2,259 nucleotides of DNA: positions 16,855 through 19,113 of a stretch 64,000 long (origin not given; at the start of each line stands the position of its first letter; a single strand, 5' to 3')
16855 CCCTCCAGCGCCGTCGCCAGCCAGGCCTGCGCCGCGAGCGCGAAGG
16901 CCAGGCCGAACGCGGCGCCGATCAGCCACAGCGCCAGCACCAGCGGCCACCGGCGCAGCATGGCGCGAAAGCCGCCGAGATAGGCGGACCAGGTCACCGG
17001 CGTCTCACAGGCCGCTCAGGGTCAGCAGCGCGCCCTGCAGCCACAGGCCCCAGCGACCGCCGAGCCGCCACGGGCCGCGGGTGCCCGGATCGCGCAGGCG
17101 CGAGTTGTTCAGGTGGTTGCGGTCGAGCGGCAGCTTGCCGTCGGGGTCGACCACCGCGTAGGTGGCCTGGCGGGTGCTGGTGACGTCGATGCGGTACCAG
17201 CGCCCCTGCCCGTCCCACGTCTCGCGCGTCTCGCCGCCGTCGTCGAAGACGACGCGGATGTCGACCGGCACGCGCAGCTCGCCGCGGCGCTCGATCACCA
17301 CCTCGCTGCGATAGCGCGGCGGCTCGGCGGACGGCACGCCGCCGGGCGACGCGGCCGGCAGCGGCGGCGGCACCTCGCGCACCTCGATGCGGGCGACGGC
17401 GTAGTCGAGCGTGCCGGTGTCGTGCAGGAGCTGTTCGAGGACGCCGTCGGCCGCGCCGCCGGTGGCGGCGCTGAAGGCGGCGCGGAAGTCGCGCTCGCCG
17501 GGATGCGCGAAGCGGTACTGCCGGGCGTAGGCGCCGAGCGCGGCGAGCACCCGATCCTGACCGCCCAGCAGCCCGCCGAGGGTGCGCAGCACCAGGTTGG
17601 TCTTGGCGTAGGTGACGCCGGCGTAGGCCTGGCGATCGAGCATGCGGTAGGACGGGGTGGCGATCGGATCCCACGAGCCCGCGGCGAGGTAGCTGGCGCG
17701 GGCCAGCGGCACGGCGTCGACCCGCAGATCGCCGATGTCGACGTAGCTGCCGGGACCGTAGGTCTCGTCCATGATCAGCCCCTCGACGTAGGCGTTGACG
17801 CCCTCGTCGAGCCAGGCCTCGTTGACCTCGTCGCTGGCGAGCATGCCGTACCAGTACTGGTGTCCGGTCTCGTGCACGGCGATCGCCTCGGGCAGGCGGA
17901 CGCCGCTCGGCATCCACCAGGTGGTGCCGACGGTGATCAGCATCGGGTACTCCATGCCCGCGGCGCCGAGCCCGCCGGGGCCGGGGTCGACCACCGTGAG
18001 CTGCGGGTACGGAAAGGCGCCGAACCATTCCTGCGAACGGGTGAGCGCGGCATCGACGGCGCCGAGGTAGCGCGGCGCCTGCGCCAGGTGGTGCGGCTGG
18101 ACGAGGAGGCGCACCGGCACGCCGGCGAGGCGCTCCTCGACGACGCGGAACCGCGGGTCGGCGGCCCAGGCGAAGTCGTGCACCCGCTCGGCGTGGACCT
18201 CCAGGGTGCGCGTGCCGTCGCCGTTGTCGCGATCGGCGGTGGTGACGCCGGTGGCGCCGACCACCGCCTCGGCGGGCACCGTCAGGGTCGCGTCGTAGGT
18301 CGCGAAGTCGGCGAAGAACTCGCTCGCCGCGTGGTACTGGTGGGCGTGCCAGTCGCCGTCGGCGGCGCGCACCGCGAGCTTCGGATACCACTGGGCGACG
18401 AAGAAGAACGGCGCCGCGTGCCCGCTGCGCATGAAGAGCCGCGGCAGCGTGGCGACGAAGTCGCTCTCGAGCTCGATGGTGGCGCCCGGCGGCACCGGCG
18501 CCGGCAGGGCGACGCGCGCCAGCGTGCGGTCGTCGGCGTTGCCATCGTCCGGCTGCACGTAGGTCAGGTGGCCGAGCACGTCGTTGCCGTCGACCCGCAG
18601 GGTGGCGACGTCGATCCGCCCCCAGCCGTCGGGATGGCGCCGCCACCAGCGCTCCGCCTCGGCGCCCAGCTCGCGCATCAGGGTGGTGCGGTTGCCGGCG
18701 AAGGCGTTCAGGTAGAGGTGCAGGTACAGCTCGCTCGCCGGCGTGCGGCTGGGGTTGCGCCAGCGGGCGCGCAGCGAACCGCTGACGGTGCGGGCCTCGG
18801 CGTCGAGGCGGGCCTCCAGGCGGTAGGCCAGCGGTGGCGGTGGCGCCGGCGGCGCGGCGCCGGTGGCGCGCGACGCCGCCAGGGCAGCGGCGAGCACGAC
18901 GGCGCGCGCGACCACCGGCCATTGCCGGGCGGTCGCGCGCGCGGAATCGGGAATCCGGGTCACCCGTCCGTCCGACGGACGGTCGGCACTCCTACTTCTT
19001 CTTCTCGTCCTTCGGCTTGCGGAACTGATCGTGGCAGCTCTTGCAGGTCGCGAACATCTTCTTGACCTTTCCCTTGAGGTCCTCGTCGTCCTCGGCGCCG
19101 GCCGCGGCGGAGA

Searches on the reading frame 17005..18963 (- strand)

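Call 25: search_protein_families(library=pfam, proteins=[window:17005-18963:-], max_evalue=0.00001)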
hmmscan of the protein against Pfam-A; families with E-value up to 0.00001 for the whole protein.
window:17005-18963:- (652 aa): 1 family
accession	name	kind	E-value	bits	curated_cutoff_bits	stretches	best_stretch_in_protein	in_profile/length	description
PF01433.26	Peptidase_M1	-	1.8e-08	34.7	27.7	1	357-502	66-208/218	Peptidase family M1 domain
